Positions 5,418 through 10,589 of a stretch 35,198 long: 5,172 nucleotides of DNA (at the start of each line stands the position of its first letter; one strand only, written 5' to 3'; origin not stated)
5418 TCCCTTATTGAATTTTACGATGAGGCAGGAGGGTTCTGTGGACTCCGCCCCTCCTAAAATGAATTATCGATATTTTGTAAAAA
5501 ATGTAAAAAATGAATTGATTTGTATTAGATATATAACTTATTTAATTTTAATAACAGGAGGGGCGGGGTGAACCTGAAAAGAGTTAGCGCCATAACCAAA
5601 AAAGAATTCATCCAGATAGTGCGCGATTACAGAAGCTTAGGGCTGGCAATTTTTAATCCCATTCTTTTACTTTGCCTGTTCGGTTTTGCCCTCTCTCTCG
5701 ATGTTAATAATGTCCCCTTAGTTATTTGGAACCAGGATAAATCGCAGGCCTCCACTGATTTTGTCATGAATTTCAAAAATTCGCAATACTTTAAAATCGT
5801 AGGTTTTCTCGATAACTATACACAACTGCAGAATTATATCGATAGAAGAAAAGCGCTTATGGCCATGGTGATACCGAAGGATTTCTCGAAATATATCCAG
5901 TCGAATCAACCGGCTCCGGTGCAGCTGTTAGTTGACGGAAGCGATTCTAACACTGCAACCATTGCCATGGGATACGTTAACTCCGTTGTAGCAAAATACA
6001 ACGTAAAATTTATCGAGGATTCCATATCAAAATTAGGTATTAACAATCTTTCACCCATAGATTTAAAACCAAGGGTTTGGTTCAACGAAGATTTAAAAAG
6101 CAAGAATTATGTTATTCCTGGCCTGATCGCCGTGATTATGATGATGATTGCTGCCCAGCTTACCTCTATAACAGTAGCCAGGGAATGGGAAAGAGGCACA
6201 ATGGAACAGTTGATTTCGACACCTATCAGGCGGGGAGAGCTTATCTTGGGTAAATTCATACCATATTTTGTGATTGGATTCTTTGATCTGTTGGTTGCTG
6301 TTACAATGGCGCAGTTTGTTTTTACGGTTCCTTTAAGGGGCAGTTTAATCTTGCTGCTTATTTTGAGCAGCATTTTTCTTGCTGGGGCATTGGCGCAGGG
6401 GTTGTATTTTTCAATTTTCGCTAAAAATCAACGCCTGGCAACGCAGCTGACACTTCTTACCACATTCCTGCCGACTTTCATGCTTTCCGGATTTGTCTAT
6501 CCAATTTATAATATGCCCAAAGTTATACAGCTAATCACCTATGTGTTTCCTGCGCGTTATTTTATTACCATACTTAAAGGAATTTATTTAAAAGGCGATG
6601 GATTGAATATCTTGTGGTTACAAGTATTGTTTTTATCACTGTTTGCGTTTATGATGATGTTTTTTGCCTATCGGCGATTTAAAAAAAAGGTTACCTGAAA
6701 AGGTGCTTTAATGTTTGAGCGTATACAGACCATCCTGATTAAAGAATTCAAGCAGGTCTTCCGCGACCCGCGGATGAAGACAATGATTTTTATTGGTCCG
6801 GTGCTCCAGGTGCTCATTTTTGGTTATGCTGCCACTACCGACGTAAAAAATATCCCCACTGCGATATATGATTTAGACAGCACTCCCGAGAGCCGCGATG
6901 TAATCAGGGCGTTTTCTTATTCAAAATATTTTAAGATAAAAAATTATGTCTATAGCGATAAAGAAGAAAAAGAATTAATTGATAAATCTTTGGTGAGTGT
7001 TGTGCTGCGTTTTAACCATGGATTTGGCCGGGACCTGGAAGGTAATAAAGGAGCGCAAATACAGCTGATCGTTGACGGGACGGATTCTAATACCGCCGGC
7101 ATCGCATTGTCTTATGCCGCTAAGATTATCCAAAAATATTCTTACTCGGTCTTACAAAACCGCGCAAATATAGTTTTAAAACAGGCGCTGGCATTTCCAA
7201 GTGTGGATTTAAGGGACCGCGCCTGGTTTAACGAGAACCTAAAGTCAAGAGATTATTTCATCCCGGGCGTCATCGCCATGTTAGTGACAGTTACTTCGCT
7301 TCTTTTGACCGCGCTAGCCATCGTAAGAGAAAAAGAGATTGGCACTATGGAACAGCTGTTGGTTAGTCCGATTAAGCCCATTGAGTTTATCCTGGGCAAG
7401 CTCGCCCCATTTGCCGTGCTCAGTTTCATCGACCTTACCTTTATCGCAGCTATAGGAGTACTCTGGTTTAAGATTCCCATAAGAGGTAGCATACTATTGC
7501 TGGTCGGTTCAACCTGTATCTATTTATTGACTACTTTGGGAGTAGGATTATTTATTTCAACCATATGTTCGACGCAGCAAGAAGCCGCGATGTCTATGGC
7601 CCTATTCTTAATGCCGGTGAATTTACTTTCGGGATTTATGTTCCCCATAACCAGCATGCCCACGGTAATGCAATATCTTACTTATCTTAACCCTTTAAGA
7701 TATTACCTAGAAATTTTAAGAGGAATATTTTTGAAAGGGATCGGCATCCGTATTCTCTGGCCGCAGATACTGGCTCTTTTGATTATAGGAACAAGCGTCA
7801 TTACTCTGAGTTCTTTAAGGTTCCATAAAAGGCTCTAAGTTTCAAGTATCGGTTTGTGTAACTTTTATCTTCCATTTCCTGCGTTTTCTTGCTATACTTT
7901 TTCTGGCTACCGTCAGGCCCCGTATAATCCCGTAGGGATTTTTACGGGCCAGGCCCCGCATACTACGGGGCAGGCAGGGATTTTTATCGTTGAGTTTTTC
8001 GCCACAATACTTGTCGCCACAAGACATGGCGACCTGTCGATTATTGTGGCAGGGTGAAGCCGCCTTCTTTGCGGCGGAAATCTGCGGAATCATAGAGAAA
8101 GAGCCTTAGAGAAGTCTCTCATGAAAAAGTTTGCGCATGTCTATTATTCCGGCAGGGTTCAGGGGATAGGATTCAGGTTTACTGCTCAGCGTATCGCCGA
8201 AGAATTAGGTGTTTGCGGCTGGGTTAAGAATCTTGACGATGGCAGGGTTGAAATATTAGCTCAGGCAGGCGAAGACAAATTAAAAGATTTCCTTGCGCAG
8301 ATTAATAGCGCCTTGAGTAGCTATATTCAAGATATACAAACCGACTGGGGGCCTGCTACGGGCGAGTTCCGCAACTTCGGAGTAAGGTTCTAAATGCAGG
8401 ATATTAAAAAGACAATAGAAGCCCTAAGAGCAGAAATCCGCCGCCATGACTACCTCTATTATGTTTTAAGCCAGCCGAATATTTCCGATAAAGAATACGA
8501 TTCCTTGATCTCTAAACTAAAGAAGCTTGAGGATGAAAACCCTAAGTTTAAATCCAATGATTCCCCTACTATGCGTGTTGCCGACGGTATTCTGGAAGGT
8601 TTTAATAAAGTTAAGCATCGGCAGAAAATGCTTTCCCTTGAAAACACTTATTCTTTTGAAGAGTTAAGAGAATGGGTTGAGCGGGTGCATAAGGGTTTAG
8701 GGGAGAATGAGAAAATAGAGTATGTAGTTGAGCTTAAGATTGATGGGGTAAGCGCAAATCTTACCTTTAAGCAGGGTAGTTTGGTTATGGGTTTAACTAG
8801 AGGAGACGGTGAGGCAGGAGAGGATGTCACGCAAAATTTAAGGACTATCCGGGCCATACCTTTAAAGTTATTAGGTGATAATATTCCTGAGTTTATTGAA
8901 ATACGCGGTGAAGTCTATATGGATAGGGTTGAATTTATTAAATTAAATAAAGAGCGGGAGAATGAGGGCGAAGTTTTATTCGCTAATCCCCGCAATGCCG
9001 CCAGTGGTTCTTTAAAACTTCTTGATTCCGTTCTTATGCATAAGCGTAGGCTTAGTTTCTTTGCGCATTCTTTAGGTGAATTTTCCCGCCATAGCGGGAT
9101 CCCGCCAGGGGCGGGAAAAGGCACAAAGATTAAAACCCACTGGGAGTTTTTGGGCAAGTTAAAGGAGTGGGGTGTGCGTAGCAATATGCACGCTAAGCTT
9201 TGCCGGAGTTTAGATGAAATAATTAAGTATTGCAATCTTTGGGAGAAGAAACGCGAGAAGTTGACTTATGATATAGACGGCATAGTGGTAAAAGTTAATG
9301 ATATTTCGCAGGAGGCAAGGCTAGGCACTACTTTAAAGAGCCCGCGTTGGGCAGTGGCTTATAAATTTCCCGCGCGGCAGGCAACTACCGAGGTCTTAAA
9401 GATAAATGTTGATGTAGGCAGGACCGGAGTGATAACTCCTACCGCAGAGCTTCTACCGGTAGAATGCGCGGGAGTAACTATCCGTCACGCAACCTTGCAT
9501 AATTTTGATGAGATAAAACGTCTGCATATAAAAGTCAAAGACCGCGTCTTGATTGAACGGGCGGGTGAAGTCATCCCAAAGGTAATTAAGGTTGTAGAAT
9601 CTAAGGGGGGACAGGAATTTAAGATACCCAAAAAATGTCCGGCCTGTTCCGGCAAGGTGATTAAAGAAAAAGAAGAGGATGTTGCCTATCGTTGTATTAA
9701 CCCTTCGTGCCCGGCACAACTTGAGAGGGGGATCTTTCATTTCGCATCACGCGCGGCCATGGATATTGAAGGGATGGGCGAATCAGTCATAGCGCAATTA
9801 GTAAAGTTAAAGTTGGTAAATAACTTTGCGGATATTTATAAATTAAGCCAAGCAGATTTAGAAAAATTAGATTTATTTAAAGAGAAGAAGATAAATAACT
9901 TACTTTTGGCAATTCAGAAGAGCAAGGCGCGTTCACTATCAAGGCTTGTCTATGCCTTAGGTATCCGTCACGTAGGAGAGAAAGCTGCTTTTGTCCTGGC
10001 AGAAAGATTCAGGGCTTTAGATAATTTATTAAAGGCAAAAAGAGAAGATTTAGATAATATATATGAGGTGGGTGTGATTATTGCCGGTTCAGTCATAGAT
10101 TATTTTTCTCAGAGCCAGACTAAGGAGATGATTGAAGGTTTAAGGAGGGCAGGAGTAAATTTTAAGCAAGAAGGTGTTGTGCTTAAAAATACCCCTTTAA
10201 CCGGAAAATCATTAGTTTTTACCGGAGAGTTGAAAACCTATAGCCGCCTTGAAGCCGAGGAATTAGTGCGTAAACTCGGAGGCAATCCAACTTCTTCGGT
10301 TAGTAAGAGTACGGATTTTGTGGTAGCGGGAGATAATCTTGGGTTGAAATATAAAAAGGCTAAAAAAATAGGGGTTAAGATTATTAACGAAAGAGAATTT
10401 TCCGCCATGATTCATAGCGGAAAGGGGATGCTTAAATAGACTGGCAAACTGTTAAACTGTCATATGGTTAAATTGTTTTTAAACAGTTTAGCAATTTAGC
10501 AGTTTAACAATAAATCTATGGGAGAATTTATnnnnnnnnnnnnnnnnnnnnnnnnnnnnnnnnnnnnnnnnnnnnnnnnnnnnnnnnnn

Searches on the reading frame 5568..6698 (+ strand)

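Call 82: search_protein_families(library=pfam, proteins=[window:5568-6698:+], max_evalue=0.00001)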
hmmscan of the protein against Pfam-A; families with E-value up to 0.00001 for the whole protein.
window:5568-6698:+ (376 aa): 3 families
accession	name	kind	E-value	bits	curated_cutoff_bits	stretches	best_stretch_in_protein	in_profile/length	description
PF12698.13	ABC2_membrane_3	-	2.2e-46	159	31.6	1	28-368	8-346/347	ABC-2 family transporter protein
PF01061.29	ABC2_membrane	-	2.8e-23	83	26.9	1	179-339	46-209/211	ABC-2 type transporter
PF12679.13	ABC2_membrane_2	-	6.3e-22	78.6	27.2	1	8-374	2-281/283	ABC-2 family transporter protein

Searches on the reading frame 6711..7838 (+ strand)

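Call 82: search_protein_families(library=pfam, proteins=[window:6711-7838:+], max_evalue=0.00001)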
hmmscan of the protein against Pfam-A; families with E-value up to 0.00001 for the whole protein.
window:6711-7838:+ (375 aa): 3 families
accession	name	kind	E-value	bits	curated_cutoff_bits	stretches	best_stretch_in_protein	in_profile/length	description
PF12698.13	ABC2_membrane_3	-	4.8e-48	164.5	31.6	1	25-367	6-345/347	ABC-2 family transporter protein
PF01061.29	ABC2_membrane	-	2.7e-35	122.3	26.9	1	128-341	14-211/211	ABC-2 type transporter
PF12679.13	ABC2_membrane_2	-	1.2e-15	58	27.2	1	7-373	2-280/283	ABC-2 family transporter protein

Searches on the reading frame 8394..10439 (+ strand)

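Call 82: search_protein_families(library=pfam, proteins=[window:8394-10439:+], max_evalue=0.00001)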
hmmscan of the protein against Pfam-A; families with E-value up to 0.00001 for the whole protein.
window:8394-10439:+ (681 aa): 7 families
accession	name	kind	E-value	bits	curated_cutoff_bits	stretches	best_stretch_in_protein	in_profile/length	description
PF01653.23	DNA_ligase_aden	-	4.4e-93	311.9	27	1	69-328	3-253/253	NAD-dependent DNA ligase adenylation domain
PF03120.22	DNA_ligase_OB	-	9e-30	102.8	32.9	1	331-405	1-75/79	NAD-dependent DNA ligase OB-fold domain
PF12826.13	HHH_2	-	1.2e-22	80.3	27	1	517-580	1-64/64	Helix-hairpin-helix motif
PF00533.33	BRCT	-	3e-12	47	21.3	1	599-672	3-77/78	BRCA1 C Terminus (BRCT) domain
PF03119.21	DNA_ligase_ZBD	-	4.1e-09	36.6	25.8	1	414-441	1-27/27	NAD-dependent DNA ligase C4 zinc finger domain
PF22745.1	Nlig-Ia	-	5.9e-09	36.9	27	1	4-54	2-53/92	DNA ligase-like, N-terminal NAD+-binding domain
PF12738.14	PTCB-BRCT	-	2.9e-07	30.8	22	1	618-665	13-60/63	twin BRCT domain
